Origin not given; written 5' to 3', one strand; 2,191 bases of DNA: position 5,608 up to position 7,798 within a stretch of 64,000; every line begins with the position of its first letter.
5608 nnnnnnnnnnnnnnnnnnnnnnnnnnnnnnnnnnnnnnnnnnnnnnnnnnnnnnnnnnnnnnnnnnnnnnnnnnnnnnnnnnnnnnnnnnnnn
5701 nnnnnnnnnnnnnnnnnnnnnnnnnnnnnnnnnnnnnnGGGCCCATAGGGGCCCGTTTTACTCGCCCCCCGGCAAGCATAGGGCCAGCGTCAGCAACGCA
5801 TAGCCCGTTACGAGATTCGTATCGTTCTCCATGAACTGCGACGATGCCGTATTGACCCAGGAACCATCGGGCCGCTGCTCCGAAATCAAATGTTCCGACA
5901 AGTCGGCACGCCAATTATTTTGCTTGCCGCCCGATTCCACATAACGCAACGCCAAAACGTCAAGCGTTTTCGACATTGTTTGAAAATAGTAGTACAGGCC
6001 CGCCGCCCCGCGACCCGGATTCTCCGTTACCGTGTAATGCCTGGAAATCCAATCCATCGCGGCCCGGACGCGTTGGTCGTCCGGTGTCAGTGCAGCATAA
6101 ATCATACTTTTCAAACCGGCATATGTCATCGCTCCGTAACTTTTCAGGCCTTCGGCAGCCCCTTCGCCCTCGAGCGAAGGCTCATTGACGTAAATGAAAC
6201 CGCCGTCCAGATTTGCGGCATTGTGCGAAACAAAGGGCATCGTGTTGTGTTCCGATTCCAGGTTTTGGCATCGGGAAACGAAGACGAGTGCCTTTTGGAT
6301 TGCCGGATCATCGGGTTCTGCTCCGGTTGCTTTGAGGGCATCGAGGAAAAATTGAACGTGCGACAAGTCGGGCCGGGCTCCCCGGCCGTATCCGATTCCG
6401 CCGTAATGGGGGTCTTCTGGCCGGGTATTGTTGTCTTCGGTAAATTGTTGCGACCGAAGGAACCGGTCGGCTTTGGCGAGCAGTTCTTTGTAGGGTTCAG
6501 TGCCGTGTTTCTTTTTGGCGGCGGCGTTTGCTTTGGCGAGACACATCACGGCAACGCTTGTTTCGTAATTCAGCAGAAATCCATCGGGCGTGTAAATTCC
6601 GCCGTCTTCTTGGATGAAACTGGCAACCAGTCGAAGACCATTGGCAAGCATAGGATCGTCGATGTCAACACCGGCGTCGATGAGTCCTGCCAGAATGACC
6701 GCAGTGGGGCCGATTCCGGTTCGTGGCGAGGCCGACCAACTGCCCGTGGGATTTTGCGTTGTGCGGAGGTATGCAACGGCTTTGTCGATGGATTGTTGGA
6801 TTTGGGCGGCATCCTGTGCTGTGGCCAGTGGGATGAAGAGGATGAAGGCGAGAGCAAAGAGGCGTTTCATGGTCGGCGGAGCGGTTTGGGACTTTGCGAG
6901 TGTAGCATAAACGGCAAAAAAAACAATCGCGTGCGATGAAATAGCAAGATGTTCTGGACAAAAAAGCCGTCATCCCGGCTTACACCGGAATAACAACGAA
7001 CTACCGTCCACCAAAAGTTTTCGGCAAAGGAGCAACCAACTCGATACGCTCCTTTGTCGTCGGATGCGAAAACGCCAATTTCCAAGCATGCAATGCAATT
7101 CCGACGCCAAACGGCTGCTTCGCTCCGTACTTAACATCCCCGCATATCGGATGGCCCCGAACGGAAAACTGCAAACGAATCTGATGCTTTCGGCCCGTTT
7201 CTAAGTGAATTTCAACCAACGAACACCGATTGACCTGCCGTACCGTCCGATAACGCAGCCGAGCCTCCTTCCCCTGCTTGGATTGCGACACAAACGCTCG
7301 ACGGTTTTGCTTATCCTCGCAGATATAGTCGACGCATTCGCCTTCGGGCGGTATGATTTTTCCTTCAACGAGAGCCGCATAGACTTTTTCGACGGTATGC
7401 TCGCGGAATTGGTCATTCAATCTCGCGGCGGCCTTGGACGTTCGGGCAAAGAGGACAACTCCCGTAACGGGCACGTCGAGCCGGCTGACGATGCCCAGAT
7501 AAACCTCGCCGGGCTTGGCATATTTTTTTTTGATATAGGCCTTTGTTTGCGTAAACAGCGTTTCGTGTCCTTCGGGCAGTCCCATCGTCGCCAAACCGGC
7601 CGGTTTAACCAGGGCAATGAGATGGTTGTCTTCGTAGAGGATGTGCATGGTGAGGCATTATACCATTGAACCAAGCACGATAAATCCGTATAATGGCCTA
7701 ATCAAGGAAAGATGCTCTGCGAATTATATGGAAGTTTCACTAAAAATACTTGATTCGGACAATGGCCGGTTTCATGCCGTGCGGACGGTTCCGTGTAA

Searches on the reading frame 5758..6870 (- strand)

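Call 10: search_protein_families(library=pfam, proteins=[window:5758-6870:-], max_evalue=0.001)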
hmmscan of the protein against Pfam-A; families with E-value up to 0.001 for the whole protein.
window:5758-6870:- (370 aa): 2 families
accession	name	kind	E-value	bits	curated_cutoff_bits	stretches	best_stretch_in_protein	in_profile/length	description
PF13243.12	SQHop_cyclase_C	-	1.3e-09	38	26.1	1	20-91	153-225/319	Squalene-hopene cyclase C-terminal domain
PF13249.12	SQHop_cyclase_N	-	1.1e-06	28.5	26.2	0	26-92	45-109/291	Squalene-hopene cyclase N-terminal domain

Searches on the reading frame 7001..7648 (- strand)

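Call 10: search_protein_families(library=pfam, proteins=[window:7001-7648:-], max_evalue=0.001)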
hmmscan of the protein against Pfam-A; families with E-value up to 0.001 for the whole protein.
window:7001-7648:- (215 aa): 1 family
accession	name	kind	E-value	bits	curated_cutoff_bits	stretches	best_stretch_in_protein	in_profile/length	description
PF00849.27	PseudoU_synth_2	-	2.1e-33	116.1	26.8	1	9-162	1-151/152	RNA pseudouridylate synthase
